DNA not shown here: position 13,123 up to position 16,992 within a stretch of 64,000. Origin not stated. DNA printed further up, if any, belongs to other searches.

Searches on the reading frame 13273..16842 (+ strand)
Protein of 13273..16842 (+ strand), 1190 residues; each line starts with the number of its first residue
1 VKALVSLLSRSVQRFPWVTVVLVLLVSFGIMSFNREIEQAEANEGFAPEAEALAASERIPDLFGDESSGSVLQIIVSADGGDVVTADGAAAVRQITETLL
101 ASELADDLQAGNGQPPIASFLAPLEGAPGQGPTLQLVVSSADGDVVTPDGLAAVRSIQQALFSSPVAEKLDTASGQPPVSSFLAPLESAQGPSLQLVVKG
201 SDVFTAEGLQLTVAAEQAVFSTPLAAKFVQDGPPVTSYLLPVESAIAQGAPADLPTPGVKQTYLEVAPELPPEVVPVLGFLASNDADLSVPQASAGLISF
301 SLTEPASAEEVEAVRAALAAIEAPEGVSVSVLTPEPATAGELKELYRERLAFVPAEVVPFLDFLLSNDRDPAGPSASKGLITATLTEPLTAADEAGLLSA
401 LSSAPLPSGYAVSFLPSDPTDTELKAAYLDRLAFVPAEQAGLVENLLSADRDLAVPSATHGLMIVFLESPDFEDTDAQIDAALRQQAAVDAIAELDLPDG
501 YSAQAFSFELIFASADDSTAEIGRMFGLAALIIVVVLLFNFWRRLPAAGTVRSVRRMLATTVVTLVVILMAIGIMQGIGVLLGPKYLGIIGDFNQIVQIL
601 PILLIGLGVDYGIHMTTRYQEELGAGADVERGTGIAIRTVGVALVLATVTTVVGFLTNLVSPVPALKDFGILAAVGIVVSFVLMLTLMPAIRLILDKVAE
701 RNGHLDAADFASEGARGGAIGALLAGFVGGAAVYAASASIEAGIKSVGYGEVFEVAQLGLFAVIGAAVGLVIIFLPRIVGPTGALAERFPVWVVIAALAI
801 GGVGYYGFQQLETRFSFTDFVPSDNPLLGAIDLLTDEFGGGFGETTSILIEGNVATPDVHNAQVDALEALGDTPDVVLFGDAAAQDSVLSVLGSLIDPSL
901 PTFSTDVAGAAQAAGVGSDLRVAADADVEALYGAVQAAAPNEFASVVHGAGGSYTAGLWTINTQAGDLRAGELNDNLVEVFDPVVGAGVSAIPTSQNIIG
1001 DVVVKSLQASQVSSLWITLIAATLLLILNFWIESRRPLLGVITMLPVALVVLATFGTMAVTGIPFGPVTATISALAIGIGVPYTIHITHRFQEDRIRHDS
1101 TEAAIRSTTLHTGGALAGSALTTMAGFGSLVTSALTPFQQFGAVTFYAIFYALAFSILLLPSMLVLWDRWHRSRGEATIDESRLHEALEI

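Call 69: search_protein_families(library=pfam, max_evalue=0.00001, proteins=[window:13273-16842:+])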
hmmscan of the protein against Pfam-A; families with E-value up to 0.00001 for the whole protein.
window:13273-16842:+ (1190 aa): 3 families
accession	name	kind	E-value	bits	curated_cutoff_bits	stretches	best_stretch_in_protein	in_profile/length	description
PF03176.21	MMPL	-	3.8e-35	121.8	20.5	2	484-695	105-302/333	MMPL family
PF02460.24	Patched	-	4.8e-17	62.6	23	2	558-691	28-153/156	Patched SSD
PF12349.14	Sterol-sensing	-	1.9e-15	57.5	22.3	1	562-691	10-132/153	Sterol-sensing domain of SREBP cleavage-activation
